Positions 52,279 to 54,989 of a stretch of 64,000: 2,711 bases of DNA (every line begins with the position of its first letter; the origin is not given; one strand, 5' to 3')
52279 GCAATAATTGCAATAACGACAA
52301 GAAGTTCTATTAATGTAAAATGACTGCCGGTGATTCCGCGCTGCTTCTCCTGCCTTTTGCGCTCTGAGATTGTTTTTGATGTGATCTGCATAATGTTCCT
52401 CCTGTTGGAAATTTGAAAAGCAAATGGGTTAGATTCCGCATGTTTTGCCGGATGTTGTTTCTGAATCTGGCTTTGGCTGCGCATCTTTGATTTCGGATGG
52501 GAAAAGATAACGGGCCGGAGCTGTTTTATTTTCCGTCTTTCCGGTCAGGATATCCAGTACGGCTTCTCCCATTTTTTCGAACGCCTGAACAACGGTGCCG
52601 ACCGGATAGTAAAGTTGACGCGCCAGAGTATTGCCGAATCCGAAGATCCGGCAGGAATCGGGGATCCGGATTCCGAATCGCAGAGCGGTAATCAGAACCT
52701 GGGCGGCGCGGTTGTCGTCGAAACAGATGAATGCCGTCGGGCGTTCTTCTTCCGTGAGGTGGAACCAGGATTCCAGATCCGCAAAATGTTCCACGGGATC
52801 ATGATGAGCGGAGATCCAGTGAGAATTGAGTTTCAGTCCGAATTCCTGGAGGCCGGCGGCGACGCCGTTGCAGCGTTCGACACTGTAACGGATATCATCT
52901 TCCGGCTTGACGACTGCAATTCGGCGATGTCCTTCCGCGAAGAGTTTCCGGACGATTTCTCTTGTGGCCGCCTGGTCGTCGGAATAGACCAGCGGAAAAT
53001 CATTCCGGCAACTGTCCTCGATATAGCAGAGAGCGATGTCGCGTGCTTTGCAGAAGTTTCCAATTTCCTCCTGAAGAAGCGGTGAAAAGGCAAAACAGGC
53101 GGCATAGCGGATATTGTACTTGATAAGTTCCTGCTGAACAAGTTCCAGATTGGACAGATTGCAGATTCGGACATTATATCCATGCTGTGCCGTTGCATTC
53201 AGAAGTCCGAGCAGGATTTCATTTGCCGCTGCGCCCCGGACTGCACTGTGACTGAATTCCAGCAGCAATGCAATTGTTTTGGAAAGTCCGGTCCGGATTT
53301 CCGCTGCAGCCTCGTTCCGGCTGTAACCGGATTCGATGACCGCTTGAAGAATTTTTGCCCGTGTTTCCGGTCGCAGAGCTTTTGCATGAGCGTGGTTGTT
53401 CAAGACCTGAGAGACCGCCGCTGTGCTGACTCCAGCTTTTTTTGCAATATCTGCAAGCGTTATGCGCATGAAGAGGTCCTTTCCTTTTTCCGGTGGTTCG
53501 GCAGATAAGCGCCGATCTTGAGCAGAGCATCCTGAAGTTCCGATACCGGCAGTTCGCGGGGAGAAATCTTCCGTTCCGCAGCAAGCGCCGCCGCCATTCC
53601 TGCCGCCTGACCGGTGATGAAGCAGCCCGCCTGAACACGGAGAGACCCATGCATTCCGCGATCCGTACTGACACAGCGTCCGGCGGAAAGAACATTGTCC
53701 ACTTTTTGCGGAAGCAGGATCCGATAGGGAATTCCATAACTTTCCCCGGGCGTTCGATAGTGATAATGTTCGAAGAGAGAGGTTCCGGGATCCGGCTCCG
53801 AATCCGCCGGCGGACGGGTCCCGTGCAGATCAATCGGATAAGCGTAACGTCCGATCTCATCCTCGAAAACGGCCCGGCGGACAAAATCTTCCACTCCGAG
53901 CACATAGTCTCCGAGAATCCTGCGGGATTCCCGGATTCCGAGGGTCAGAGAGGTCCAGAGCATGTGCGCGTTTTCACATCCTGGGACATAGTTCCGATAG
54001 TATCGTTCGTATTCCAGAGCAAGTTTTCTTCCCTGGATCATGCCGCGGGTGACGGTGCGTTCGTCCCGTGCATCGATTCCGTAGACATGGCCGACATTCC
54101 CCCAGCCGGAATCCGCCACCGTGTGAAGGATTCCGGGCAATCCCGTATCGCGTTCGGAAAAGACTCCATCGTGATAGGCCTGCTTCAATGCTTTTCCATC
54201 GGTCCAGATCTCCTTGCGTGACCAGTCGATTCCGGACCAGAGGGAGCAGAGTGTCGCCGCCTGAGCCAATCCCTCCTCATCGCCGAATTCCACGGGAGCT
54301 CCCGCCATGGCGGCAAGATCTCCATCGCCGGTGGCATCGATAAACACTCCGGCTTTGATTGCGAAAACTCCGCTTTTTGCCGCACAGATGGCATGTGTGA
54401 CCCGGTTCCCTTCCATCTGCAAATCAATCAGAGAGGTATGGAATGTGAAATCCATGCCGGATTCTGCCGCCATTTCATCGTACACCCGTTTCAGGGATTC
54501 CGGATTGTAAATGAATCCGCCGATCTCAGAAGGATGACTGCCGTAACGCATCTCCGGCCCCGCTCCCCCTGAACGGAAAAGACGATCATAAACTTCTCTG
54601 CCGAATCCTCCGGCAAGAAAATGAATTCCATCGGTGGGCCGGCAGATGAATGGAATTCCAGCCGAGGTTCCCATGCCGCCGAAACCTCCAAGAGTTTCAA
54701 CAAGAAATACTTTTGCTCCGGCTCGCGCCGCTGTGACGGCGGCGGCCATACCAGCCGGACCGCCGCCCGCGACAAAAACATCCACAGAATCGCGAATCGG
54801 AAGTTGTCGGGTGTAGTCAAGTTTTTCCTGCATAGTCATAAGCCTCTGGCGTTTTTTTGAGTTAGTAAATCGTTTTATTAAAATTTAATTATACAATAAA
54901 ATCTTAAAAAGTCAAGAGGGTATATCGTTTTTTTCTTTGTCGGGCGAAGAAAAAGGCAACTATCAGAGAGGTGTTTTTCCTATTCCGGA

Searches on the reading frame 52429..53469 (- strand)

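Call 72: search_protein_families(library=pfam, proteins=[window:52429-53469:-], max_evalue=0.00001)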
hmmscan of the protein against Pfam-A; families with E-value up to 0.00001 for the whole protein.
window:52429-53469:- (346 aa): 3 families
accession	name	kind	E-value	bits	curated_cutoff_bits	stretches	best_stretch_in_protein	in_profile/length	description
PF13377.12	Peripla_BP_3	-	8.8e-21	75.1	26.5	1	173-322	1-156/167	Periplasmic binding protein-like domain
PF00356.27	LacI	-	5.4e-13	49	27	1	4-52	1-46/46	Bacterial regulatory proteins, lacI family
PF00532.27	Peripla_BP_1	-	9.6e-11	42.1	22.2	1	136-310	73-259/281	Periplasmic binding proteins and sugar binding domain of LacI family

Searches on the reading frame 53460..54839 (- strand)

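Call 72: search_protein_families(library=pfam, proteins=[window:53460-54839:-], max_evalue=0.00001)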
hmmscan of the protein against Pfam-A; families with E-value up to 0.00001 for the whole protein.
window:53460-54839:- (459 aa): 2 families
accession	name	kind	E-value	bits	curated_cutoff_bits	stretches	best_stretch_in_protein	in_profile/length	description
PF12831.13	FAD_oxidored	-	2.6e-104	350.3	27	1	20-439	1-416/416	FAD dependent oxidoreductase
PF00890.30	FAD_binding_2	-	3.1e-07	30.4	20.4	0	20-55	1-36/414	FAD binding domain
